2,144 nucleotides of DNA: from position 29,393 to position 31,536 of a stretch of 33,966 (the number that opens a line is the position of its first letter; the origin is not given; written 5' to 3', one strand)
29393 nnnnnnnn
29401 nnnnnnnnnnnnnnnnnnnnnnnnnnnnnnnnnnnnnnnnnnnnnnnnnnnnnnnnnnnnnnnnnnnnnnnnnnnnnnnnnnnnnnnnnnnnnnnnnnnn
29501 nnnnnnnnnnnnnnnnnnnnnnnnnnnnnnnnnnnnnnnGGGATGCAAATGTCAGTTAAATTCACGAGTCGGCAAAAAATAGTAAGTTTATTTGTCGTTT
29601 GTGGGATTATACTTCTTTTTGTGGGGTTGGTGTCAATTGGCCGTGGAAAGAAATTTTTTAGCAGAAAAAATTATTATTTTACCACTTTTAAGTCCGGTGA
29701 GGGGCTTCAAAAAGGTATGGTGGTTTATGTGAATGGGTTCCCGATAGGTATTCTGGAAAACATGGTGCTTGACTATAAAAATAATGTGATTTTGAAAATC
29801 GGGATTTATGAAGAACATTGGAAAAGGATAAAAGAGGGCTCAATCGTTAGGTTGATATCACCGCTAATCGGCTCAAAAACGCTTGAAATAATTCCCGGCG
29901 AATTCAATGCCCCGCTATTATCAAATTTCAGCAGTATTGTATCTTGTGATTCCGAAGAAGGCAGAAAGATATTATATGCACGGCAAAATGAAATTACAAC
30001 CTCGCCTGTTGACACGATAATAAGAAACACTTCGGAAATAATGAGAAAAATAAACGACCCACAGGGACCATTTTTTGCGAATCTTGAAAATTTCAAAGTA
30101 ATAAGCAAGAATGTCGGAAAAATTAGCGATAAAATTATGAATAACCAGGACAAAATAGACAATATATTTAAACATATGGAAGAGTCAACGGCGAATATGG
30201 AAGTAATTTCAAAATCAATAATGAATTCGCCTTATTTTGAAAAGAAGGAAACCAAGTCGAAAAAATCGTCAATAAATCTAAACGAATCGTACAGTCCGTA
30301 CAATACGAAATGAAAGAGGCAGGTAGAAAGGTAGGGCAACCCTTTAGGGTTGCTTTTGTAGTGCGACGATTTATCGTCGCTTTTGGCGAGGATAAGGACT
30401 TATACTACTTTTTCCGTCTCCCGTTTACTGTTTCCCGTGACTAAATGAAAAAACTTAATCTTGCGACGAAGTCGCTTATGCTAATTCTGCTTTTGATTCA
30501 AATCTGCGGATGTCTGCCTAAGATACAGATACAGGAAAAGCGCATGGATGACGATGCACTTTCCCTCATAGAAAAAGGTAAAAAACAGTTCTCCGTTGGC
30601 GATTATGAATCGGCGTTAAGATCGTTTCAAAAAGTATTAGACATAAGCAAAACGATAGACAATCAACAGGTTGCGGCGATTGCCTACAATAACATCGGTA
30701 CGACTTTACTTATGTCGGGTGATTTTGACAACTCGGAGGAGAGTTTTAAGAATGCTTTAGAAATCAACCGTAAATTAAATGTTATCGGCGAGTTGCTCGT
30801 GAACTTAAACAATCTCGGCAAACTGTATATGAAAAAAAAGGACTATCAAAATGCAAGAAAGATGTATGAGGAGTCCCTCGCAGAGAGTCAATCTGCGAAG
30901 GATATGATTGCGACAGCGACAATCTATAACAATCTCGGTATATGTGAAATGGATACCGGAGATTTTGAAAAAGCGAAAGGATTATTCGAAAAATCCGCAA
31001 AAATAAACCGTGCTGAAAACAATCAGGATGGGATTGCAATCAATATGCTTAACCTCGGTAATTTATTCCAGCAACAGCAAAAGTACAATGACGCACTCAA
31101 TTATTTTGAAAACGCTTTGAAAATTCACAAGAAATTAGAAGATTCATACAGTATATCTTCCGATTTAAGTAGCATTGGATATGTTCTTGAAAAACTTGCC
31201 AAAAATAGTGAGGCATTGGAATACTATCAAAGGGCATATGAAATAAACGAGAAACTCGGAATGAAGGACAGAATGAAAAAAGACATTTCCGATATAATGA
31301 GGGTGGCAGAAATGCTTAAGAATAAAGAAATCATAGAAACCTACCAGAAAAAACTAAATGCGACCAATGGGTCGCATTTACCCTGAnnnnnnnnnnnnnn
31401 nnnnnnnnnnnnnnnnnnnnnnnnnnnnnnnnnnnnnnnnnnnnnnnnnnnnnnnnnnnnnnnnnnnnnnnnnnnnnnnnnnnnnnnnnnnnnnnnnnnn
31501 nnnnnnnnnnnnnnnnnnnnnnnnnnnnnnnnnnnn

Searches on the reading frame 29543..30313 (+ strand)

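Call 24: search_protein_families(library=pfam, proteins=[window:29543-30313:+], max_evalue=0.001)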
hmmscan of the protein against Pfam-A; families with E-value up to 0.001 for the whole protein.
window:29543-30313:+ (256 aa): 1 family
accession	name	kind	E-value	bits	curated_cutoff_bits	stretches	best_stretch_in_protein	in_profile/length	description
PF02470.25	MlaD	-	3.5e-08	34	25.1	1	42-119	2-81/81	MlaD protein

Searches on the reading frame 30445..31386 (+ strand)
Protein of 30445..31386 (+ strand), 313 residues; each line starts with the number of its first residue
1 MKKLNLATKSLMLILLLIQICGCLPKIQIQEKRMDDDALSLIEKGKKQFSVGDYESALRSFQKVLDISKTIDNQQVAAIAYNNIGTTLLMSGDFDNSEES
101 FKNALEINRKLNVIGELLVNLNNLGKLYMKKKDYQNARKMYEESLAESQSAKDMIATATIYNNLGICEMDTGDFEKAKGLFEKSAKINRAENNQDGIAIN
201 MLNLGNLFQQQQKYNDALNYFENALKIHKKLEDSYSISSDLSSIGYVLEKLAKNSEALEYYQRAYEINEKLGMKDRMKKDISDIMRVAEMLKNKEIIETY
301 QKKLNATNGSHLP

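Call 24: search_protein_families(library=pfam, proteins=[window:30445-31386:+], max_evalue=0.001)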
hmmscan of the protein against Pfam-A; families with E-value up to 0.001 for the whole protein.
window:30445-31386:+ (313 aa): 20 families
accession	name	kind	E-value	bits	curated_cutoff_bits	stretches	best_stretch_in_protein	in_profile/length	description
PF13424.12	TPR_12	-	2.8e-39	133.6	30.1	3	200-270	4-77/77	Tetratricopeptide repeat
PF00515.34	TPR_1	-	1.4e-35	120.1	27.8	4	78-110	1-33/34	Tetratricopeptide repeat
PF07719.23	TPR_2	-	1.1e-33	112.9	27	3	121-147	4-30/34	Tetratricopeptide repeat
PF13374.12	TPR_10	-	5.6e-30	102.9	27.5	1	201-231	5-35/42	Tetratricopeptide repeat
PF13181.12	TPR_8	-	2.2e-24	83.9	25.7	1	121-145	4-28/34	Tetratricopeptide repeat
PF13176.12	TPR_7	-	1.2e-22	78.5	27.9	1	202-233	3-34/36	Tetratricopeptide repeat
PF13432.12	TPR_16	-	1.7e-14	54.3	32.7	0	202-267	1-60/65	Tetratricopeptide repeat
PF17874.7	TPR_MalT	-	4.4e-12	46.4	45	1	50-229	13-192/336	MalT-like TPR region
PF14559.12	TPR_19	-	5.3e-11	43.1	25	0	129-188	2-55/68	Tetratricopeptide repeat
PF24885.1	TPR_NPHP3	-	2e-10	40.9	100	1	142-282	86-227/239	Nephrocystin-3 TPR domain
PF13428.12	TPR_14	-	5.1e-10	39.5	23.5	0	203-230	6-33/44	Tetratricopeptide repeat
PF14938.12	SNAP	-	4.3e-09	36.7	25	1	28-186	65-224/282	Soluble NSF attachment protein, SNAP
PF13174.12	TPR_6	-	6.3e-08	33.2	26.3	0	124-143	6-25/33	Tetratricopeptide repeat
PF13414.12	TPR_11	-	2.8e-07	30.6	26.8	0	205-235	1-31/42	TPR repeat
PF12968.13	DUF3856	-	1.4e-06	28.7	27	0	43-120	14-94/143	Domain of Unknown Function (DUF3856)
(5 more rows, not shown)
